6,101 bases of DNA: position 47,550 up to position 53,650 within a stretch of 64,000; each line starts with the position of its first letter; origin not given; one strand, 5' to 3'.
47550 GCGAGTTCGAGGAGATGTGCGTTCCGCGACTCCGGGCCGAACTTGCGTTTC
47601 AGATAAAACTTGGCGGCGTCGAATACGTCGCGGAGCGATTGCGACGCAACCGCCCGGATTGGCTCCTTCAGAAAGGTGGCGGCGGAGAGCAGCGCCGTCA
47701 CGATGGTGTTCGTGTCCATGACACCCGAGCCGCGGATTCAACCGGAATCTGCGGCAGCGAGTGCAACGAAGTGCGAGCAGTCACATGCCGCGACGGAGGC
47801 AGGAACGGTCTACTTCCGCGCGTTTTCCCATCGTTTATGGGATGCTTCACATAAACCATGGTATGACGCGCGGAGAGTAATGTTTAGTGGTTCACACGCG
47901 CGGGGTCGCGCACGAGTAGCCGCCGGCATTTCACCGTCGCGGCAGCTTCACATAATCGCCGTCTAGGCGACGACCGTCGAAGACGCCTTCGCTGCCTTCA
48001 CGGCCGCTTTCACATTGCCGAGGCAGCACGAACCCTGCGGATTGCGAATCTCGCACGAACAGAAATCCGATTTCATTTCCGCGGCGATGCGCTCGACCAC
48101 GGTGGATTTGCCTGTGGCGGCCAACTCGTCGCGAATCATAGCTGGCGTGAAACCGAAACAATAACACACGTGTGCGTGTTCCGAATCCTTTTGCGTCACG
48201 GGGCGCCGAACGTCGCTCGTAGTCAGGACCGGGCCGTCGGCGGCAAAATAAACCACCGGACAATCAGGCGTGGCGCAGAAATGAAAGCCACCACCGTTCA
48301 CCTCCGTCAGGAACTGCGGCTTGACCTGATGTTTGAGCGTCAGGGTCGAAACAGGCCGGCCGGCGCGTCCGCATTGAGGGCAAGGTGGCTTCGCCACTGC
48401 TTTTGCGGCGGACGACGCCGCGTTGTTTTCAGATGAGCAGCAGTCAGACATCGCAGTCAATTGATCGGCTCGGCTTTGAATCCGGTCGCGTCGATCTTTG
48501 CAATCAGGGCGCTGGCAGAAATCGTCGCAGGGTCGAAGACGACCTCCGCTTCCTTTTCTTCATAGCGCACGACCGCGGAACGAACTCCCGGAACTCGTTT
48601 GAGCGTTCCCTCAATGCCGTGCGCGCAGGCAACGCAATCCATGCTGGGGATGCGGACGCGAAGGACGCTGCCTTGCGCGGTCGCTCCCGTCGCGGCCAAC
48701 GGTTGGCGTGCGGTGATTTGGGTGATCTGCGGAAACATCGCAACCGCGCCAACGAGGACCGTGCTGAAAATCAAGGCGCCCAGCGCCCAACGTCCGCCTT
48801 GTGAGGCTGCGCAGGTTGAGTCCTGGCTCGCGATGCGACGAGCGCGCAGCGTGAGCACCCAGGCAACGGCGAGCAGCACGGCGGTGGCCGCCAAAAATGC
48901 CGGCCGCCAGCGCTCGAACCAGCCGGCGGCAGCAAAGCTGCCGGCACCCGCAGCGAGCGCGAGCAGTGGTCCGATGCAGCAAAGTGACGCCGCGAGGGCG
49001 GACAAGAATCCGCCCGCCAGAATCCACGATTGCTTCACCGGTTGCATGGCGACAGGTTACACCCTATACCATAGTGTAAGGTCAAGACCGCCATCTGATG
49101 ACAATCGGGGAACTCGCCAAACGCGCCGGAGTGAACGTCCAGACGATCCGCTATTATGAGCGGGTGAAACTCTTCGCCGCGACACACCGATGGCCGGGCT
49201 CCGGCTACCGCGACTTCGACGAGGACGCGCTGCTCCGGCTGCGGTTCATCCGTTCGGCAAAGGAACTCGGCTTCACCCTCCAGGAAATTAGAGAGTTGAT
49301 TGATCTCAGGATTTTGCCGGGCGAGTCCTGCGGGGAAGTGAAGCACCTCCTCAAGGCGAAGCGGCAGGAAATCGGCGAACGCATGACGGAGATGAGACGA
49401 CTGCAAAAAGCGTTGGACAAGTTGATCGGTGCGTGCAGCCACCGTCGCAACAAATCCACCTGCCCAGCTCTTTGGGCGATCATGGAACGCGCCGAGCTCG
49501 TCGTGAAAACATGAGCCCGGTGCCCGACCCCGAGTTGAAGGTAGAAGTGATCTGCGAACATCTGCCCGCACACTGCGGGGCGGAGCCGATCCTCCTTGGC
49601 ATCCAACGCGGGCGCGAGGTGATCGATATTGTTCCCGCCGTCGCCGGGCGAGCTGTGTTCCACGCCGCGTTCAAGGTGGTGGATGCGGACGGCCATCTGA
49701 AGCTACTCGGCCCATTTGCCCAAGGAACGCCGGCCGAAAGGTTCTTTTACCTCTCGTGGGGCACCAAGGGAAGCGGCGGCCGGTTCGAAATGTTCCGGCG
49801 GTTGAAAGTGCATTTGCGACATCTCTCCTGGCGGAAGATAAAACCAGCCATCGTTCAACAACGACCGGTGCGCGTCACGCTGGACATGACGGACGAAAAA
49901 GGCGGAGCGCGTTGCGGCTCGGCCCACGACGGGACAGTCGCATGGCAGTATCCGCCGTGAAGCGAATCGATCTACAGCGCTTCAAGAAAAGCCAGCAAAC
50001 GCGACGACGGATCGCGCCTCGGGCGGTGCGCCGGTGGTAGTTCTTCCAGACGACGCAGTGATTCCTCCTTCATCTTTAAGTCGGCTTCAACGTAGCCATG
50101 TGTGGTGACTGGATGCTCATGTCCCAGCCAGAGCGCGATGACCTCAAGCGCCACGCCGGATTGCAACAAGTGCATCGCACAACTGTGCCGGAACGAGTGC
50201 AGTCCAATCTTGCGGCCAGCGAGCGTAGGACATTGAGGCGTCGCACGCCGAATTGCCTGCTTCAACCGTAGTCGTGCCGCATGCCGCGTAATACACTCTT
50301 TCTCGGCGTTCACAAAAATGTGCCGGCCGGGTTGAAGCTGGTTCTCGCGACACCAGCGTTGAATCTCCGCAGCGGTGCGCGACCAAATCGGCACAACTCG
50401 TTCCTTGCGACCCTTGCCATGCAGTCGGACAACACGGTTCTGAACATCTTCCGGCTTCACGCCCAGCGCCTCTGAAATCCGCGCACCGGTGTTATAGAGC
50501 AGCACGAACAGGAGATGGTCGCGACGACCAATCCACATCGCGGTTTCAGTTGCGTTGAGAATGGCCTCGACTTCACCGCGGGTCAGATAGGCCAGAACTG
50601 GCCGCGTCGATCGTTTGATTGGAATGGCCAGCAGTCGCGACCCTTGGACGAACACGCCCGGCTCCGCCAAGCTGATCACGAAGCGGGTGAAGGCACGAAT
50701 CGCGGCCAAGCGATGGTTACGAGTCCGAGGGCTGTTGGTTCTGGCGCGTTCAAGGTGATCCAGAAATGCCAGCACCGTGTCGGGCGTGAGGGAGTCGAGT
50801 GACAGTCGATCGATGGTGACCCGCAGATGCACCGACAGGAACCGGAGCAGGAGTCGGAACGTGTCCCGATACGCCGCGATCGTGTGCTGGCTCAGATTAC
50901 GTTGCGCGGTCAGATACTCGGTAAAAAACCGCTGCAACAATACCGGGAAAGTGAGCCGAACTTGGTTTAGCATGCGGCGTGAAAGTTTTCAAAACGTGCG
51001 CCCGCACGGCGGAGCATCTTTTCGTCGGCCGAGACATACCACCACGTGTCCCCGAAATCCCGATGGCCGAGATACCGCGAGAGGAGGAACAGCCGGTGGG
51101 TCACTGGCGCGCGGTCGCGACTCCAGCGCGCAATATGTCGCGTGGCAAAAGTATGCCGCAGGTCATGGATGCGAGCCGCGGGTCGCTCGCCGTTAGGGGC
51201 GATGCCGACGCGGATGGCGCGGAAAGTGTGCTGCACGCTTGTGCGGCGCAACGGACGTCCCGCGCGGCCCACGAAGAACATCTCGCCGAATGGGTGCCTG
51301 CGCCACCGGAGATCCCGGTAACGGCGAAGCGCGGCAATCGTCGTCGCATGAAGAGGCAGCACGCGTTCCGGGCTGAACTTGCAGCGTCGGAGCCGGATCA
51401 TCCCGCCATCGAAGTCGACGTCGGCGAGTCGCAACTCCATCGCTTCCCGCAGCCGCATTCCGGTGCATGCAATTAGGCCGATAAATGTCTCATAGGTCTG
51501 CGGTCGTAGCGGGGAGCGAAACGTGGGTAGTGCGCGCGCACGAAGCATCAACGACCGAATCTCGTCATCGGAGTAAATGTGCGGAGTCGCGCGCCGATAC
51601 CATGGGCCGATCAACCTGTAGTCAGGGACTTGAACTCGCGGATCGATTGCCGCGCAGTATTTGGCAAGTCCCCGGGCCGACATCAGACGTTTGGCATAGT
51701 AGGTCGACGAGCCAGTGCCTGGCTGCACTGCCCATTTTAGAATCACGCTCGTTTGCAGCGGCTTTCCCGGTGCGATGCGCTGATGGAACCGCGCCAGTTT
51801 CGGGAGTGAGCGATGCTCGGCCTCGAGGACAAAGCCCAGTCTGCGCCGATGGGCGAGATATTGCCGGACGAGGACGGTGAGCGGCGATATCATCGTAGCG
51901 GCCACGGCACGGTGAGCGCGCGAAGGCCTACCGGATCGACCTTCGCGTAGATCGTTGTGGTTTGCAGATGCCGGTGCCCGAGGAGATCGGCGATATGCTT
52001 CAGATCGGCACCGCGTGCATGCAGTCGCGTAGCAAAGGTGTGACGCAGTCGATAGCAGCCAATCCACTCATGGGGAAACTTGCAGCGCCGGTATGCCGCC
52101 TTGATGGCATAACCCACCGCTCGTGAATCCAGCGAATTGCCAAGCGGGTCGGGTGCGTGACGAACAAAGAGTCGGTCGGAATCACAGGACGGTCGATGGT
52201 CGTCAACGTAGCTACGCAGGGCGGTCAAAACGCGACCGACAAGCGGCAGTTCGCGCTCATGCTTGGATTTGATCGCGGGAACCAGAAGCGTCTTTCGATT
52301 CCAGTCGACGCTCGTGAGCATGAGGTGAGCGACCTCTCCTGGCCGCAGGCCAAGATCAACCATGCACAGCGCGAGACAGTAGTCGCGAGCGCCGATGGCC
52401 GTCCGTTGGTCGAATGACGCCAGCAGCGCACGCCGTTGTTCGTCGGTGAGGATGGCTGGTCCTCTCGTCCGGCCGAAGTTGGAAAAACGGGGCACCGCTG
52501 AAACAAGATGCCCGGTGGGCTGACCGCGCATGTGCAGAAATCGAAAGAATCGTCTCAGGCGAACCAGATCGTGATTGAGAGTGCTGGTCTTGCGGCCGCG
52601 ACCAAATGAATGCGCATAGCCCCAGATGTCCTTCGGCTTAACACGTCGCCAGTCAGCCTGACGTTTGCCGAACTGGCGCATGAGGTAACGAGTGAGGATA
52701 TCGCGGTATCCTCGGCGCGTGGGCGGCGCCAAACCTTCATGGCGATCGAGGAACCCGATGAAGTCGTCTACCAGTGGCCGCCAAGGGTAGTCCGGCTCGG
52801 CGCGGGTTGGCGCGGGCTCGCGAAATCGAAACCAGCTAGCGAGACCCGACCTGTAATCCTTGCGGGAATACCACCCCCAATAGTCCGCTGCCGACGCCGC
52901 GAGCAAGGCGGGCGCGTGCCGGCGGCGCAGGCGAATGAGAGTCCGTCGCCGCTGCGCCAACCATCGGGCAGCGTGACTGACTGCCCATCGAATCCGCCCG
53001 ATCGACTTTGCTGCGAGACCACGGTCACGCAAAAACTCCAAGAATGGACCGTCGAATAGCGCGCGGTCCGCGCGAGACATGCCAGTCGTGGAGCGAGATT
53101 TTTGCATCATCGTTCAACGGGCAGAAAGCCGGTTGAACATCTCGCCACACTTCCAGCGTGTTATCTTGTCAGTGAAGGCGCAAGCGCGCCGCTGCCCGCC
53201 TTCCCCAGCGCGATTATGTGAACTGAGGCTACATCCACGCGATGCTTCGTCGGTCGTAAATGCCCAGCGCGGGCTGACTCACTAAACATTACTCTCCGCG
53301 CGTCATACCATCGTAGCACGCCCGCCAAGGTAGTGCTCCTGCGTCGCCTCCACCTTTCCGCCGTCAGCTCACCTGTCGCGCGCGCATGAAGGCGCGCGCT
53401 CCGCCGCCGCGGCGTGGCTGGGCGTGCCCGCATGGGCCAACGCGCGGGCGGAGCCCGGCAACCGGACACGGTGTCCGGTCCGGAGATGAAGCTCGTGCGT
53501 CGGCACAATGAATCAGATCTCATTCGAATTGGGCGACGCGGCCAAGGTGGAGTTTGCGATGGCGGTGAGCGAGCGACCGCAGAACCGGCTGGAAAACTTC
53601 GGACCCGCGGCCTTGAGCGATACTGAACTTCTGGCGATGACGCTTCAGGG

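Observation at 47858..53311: Recombinase-in-trio (RIT) element with symmetric ~100-nt ends and a merA-less mercury-type cargo, nested in the ICE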

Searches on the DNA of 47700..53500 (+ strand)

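Call 15: search_dna_similar(query=window:47700-53500:+, collection=plasmids, mode=near, max_rows=30)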
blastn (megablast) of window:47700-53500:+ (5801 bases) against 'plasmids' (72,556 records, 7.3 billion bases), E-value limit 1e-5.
No match.
